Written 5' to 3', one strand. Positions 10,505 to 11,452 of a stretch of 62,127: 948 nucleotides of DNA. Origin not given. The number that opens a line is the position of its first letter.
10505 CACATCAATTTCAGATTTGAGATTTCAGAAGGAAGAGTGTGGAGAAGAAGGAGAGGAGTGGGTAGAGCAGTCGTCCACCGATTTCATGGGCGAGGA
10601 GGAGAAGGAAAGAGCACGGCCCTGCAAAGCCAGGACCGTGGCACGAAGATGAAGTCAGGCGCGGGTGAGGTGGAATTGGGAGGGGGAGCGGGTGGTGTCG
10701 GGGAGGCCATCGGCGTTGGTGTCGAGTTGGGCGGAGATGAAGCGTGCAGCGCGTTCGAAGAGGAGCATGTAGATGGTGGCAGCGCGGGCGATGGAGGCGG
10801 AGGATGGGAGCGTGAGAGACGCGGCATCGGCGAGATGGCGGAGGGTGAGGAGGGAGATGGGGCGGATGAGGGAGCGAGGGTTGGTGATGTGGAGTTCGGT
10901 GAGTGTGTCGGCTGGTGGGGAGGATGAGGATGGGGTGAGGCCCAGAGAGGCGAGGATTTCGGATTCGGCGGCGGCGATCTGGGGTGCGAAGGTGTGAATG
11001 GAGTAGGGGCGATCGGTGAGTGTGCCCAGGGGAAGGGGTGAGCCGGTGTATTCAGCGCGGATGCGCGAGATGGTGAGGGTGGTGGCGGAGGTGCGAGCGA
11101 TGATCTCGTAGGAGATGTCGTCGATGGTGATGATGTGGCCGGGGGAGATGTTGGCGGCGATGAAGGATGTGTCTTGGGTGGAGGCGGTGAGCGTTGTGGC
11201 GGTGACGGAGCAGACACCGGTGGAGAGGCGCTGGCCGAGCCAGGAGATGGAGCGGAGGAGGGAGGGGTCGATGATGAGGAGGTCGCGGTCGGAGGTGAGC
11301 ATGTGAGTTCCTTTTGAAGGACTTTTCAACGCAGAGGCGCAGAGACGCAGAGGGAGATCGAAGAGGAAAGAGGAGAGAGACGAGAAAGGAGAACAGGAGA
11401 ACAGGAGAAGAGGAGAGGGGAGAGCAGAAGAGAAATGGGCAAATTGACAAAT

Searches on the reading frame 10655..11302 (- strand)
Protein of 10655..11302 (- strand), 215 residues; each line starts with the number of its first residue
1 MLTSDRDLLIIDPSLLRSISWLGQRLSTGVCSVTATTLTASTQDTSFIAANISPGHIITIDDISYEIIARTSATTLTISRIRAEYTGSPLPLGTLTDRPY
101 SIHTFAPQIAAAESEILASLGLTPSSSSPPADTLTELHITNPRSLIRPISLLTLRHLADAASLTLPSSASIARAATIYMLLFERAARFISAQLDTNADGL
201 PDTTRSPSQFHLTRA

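Call 7: search_protein_families(library=pfam, proteins=[window:10655-11302:-], max_evalue=1)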
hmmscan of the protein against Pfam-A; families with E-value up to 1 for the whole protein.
window:10655-11302:- (215 aa): 0 families

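Call 8: search_protein_families(library=phrogs, proteins=[window:10655-11302:-], max_evalue=1)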
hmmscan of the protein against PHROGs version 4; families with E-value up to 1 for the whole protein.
window:10655-11302:- (215 aa): 1 family
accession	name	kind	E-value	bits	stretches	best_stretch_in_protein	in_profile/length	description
phrog_10191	-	unknown function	0.45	11.8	0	31-80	30-76/114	-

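Call 21: find_homologous_proteins(query=window:10655-11302:-)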
Query window:10655-11302:- (215 aa): 19 proteins with E <= 0.001 among 1306 candidates.
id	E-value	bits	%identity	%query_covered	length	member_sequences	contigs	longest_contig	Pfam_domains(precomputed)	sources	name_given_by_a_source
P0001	5.3e-126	436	100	100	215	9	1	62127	-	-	-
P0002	8.1e-105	367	81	100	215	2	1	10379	-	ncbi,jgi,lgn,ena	jgi:hypothetical protein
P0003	3.7e-101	355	79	100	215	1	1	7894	-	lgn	-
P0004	3.8e-95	335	73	100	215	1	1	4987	-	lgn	-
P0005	1.6e-87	310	66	100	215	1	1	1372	-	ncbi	-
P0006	2.3e-40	157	41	100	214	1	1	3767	-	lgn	-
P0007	9.5e-39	151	40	100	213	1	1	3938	-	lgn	-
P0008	1.9e-38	150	44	100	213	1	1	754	-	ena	-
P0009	4.7e-38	149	44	100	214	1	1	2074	-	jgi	jgi:hypothetical protein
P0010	1.9e-36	144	41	100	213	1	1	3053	-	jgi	jgi:hypothetical protein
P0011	4.1e-35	139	39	100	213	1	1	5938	-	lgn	-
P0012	2.1e-32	131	38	95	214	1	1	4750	-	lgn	-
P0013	1.1e-30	125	42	95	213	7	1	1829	-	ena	-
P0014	1.3e-26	112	31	100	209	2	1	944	-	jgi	-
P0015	3.1e-26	110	38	98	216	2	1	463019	-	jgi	-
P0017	1.3e-25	108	33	100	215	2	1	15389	-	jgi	-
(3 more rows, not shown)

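Call 22: find_encoding_contigs(protein=P0002, flank=10000, max_places=4)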
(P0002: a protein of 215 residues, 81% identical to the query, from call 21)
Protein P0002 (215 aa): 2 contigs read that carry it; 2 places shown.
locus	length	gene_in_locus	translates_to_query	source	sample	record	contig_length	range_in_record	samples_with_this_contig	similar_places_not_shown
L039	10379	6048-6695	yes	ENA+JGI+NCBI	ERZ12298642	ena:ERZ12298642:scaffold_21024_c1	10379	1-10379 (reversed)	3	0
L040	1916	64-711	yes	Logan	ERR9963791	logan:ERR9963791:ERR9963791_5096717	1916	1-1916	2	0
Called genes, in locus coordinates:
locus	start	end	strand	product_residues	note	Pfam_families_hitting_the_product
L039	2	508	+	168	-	?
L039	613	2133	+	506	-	PF09594:GT87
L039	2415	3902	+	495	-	PF05133:SPP1_portal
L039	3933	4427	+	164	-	PF06810:Phage_scaffold (weak)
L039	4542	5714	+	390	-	PF17236:SU10_MCP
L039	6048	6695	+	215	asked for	-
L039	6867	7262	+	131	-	-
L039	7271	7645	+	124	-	-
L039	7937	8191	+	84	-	-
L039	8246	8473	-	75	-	-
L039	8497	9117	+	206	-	-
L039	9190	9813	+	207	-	-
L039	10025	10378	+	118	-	?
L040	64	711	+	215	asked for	-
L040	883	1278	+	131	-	-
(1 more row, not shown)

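Call 23: find_encoding_contigs(protein=P0003, flank=10000, max_places=3)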
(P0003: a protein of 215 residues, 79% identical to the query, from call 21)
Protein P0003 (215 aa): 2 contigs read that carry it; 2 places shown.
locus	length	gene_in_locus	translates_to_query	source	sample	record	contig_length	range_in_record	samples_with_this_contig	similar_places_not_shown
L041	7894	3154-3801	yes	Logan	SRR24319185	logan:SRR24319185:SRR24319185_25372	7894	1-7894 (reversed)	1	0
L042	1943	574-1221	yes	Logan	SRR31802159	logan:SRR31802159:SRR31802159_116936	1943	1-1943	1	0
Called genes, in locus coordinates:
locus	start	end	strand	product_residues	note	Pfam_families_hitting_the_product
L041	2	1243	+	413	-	?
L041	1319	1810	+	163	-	PF06810:Phage_scaffold (weak)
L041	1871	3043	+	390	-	PF17236:SU10_MCP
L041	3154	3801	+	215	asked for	-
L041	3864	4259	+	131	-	-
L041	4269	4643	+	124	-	-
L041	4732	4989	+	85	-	-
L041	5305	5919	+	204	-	-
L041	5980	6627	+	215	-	-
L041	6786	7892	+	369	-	?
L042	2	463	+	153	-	?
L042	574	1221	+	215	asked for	-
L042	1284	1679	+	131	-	-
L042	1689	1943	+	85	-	?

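Call 24: find_encoding_contigs(protein=P0015, flank=10000, max_places=3)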
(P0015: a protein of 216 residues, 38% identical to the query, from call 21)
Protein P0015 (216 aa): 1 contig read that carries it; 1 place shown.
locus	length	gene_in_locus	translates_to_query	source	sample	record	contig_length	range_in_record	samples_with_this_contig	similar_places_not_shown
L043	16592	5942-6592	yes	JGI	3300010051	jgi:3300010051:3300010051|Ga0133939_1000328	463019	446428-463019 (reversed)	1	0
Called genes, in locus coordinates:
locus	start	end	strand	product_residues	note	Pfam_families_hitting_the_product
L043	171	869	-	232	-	PF02441:Flavoprotein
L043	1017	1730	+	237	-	-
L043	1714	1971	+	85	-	-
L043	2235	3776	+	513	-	PF05133:SPP1_portal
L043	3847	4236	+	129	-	-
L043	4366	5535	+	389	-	PF17236:SU10_MCP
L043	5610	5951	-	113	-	-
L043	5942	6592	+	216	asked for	-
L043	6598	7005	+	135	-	-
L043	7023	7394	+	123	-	-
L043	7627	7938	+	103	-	-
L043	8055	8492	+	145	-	-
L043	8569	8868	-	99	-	PF04316:FlgM (weak)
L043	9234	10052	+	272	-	-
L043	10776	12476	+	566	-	PF13517:FG-GAP_3 (faint), PF14312:FG-GAP_2 (faint), PF01839:FG-GAP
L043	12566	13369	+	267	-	PF13508:Acetyltransf_7 (faint), PF00583:Acetyltransf_1 (weak)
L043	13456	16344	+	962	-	PF20464:MmeI_N, PF20465:MmeI_hel, PF20473:MmeI_Mtase, PF07669:Eco57I, PF20466:MmeI_TRD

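Call 46: search_solved_structures(query=A2, max_evalue=10)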
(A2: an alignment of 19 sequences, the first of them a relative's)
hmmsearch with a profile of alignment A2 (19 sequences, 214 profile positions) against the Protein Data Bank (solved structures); distinct sequences matched with E-value up to 10: 5.
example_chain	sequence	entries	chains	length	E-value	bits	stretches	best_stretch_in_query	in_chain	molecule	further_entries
1k9u_A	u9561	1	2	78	0.021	17.6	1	171-203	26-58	Polcalcin Phl p 7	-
2lvi_A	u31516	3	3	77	0.024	17.4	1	172-203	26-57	Polcalcin Phl p 7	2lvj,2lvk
5otj_D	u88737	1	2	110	0.065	16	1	173-203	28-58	Polcalcin Phl p 7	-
2opo_A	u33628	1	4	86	0.099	15.4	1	182-199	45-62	Polcalcin Che a 3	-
1h4b_A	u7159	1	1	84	0.17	14.7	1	183-199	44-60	POLCALCIN BET V 4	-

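Call 47: search_protein_families(library=phrogs, alignment_id=A2, max_evalue=0.1)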
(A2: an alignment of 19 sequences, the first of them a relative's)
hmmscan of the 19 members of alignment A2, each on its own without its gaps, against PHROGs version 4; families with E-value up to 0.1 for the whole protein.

A. member 1, P0001 (215 aa): 0 families

B. families by the number of members that match (of 19 scanned): 5 families
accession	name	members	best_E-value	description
phrog_36759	-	2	0.036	-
phrog_24397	-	1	0.02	-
phrog_17319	-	1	0.024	virion structural protein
phrog_24607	-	1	0.027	tail protein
phrog_31055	-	1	0.041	-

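Call 55: predict_structure(alignment_id=A2)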
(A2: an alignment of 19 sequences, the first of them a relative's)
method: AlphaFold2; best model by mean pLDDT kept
length: 215 residues; sequences in the alignment: 19
mean_pLDDT: 90.6   pTM: 0.84
mean pLDDT of the five models: 90.6, 90.0, 88.3, 86.9, 86.6
residues with pLDDT >= 90: 156; 70-90: 49; 50-70: 9; < 50: 1
segments of 3 or more residues with pLDDT < 50: none
pLDDT, mean of each block of 10 residues (from residue 1): 92 88 94 97 96 94 94 97 91 95 95 93 88 90 93 94 78 91 91 91 81 51
secondary structure, 60 per line:
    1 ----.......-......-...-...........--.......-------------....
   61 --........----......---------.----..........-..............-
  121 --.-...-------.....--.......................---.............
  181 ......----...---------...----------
elements in order: H5-11 H13-18 E24-34 E37-43 E57-60 E63-70 E75-80 E95-104 H106-119 H142-164 H168-186 E191-193 E203-205

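Call 57: find_related_loci(query=A2, collection=viral_contigs, flank=8000)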
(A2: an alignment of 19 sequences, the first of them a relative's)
Query A2 (215 aa) in viral_contigs; peptide patterns used: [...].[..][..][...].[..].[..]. (x = any residue, [..] = any of these).
600 stretches matched a pattern, but none encodes a relative of the query by tblastn (E <= 1e-3).

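Call 59: fold_search(model_id=the predicted structure, library=pdb)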
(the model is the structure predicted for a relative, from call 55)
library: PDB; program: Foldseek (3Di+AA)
matches with E <= 10: 117; with E <= 0.001: 0
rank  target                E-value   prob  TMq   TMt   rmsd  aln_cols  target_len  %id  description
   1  3n25_B                5.1e-01  0.23  0.21  0.11   4.8        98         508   13  The structure of muscle pyruvate kinase in complex with proline, pyruvate, and Mn2+ (released 2010-07-28)
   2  9qq6_A                5.7e-01  0.07  0.17  0.08  33.4       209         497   11  Structure of the Azotobacter vinelandii NifL-NifA complex (released 2025-06-18)
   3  4g6i_C                7.2e-01  0.20  0.20  0.21   7.7        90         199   12  Crystallographic structure of trimeric riboflavin synthase from Brucella abortus in complex with roseoflavin (released 2014-03-12)
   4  4e0f_C                7.2e-01  0.18  0.19  0.20   8.1        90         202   10  Crystallographic structure of trimeric Riboflavin Synthase from Brucella abortus in complex with riboflavin (released 2013-10-16)
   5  4e0f_B                7.2e-01  0.16  0.20  0.21   8.5       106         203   11  Crystallographic structure of trimeric Riboflavin Synthase from Brucella abortus in complex with riboflavin (released 2013-10-16)
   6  4fxu_A                7.6e-01  0.20  0.21  0.23   7.9        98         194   13  Crystallographic structure of trimeric riboflavin synthase from Brucella abortus (released 2014-03-12)
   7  6zqd_CL               1.0e+00  0.41  0.25  0.08   3.8        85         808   10  Cryo-EM structure of the 90S pre-ribosome from Saccharomyces cerevisiae, state Post-A1 (released 2020-09-23)
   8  7wtl_CL               1.1e+00  0.35  0.24  0.10   4.1        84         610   10  Cryo-EM structure of a yeast pre-40S ribosomal subunit - State Dis-D (released 2022-10-19)
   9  1i8d_B                1.1e+00  0.14  0.20  0.21   9.1       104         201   14  CRYSTAL STRUCTURE OF RIBOFLAVIN SYNTHASE (released 2001-09-19)
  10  8w7n                  1.1e+00  0.06  0.20  0.06  13.7       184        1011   10  Crystal structure of the in-cell Cry1Aa purified from Bacillus thuringiensis (released 2024-03-06)
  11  4acb_A                1.3e+00  0.25  0.22  0.11   5.2        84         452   19  CRYSTAL STRUCTURE OF TRANSLATION ELONGATION FACTOR SELB FROM METHANOCOCCUS MARIPALUDIS IN COMPLEX WITH THE GTP ANALOGU (released 2012-11-07)
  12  6zqf_CL               1.6e+00  0.25  0.24  0.09   4.2        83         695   11  Cryo-EM structure of the 90S pre-ribosome from Saccharomyces cerevisiae, state Dis-B (Poly-Ala) (released 2020-09-23)
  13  9n73_SI               1.7e+00  0.28  0.24  0.08   3.6        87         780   11  SSU processome maturation and disassembly, State G (released 2025-10-29)
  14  1i8d_A                1.7e+00  0.08  0.20  0.20   9.6       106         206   13  CRYSTAL STRUCTURE OF RIBOFLAVIN SYNTHASE (released 2001-09-19)
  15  3uj4_B                1.7e+00  0.01  0.12  0.07  14.1       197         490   13  Crystal structure of the apo-inositol 1,4,5-trisphosphate receptor (released 2012-02-15)
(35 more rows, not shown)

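Call 61: find_related_loci(query=A3, collection=metagenome_contigs, flank=8000)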
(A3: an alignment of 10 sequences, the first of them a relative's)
Query A3 (215 aa) in metagenome_contigs; peptide patterns used: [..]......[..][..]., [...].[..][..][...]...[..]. (x = any residue, [..] = any of these).
600 stretches matched a pattern (row limit reached: there are more); 4 encode a relative of the query (tblastn E <= 1e-3); 4 distinct loci.
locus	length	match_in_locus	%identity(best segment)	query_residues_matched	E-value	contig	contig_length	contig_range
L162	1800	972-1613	36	1-215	2e-37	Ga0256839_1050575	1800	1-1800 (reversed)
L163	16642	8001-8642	36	1-215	1e-33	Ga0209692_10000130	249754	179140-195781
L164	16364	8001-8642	34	1-215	7e-29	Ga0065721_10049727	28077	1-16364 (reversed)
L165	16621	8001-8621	33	2-210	1e-13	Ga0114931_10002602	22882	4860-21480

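Call 62: find_encoding_contigs(protein=P0004, flank=10000, max_places=2)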
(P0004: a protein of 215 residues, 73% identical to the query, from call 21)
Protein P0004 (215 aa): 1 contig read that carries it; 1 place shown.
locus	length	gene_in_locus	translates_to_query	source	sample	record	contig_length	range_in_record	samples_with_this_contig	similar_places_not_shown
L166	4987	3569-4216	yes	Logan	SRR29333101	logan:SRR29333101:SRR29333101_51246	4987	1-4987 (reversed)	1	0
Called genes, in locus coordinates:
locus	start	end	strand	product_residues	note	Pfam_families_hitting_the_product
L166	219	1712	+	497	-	PF05133:SPP1_portal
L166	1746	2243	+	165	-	PF06810:Phage_scaffold (weak)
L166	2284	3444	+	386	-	PF17236:SU10_MCP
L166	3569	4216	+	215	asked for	-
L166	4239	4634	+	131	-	-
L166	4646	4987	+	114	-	?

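Call 63: find_encoding_contigs(protein=P0017, flank=10000, max_places=2)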
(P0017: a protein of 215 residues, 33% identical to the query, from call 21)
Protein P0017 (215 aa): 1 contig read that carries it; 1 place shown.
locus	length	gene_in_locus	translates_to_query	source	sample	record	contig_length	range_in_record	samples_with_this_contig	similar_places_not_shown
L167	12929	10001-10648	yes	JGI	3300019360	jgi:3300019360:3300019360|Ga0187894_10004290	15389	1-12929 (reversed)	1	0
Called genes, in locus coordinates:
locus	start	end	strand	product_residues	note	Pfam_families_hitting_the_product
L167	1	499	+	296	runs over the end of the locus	PF01381:HTH_3, PF12844:HTH_19 (weak), PF13560:HTH_31, PF00717:Peptidase_S24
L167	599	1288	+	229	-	-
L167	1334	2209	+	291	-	-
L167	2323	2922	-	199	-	PF12802:MarR_2 (weak)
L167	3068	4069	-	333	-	PF01040:UbiA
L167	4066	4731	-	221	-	PF02441:Flavoprotein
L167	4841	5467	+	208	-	-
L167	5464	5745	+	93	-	-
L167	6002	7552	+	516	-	PF05133:SPP1_portal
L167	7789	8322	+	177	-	PF06810:Phage_scaffold (weak)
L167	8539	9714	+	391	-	PF17236:SU10_MCP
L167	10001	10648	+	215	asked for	-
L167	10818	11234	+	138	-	-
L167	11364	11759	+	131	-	-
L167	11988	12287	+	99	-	-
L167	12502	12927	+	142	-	?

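Call 64: find_encoding_contigs(protein=P0011, flank=10000, max_places=2)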
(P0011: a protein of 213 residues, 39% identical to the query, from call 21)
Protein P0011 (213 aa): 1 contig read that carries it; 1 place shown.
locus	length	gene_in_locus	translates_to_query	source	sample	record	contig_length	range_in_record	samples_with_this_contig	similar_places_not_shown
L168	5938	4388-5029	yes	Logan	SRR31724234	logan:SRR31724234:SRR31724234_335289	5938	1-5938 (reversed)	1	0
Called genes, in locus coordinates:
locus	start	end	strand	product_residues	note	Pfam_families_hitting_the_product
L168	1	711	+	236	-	?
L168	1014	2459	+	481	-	PF05133:SPP1_portal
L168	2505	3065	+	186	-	-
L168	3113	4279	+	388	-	PF17236:SU10_MCP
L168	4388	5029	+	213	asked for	-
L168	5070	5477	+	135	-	-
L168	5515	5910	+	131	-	-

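Call 65: find_encoding_contigs(protein=P0012, flank=10000, max_places=2)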
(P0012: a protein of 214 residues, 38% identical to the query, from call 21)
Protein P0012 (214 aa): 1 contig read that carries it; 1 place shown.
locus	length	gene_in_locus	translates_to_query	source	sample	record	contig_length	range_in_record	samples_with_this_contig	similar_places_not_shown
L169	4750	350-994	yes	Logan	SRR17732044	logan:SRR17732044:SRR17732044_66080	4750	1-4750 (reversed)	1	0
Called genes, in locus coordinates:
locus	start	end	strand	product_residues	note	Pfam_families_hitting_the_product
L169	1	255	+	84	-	?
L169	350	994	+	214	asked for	-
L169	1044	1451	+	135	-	-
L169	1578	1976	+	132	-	-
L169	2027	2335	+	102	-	-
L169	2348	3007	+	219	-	-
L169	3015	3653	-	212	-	-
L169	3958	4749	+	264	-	?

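Call 73: find_encoding_contigs(protein=P0001, flank=10000, max_places=8)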
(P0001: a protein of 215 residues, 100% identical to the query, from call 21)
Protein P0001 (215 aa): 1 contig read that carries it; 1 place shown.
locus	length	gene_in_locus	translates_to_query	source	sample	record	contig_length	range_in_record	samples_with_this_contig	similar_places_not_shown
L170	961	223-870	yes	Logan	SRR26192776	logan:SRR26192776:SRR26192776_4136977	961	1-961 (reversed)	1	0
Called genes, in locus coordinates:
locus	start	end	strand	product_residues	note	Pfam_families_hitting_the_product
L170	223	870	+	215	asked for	-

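Call 77: search_dna_similar(query=L039:4542-5714:+, collection=phages, mode=protein, max_rows=8)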
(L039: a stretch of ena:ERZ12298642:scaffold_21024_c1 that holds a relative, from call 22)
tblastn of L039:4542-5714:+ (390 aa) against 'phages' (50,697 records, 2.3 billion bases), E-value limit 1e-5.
Records with a match: 170; places in all: 172; records where one place covers at least 80% of the query: 13.
Best place of each record, by identity: <60% 170.
By first word of the organism name: Pseudomonas 105; Vibrio 12; Mycobacterium 12; Caudoviricetes 9; Propionibacterium 8; Bacillus 6; Bruynoghevirus 2; Ochrobactrum 2; Sporosarcina 1; Clostridium 1; and 12 more.
By host as written in the record: Pseudomonas aeruginosa 39; - 23; Pseudomonas aeruginosa PAO1 16; Mycobacterium smegmatis mc2 155 11; Propionibacterium freudenreichii TL110 8; Pseudomonas sp. 7; Vibrio cyclitrophicus 4; Pseudomonas aeruginosa strain PAO1 deltafliF 4; and 44 more.
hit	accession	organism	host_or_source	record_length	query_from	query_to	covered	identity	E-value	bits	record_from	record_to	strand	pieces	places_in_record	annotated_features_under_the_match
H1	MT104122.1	Sporosarcina phage Lietuvens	Sporosarcina aquimarina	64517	20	387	94%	29.8%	9e-38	150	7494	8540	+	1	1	major capsid protein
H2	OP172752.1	Clostridium phage CB452P1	Clostridium butyricum BSC452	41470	20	388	95%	28.5%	8e-33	136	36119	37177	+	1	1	hypothetical protein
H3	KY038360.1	Brevibacillus phage MRSA107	sputum specimen in the respiratory ...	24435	8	377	95%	27.6%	6e-18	92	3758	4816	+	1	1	record has no annotation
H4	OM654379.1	Bacillus phage vB_BauS_KLEB27-1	Bacillus australimaris strain KR4M-27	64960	26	377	90%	27.7%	1e-20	100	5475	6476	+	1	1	major capsid protein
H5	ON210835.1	Bacillus phage 268TH002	Bacillus subtilis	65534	33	377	88%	28.1%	2e-15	84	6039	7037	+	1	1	7: major capsid protein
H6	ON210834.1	Bacillus phage 268TH007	Bacillus subtilis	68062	33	377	88%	28.1%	2e-15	84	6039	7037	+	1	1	7: major capsid protein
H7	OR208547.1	Bacillus phage phi18-2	Bacillus subtilis 18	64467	33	377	88%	27.6%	1e-11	73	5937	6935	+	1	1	DUF5309 family protein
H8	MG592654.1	Vibrio phage 1.284.A._10N.286.55.A5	Vibrio cyclitrophicus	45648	40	381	88%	26.0%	8e-18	91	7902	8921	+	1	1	major capsid protein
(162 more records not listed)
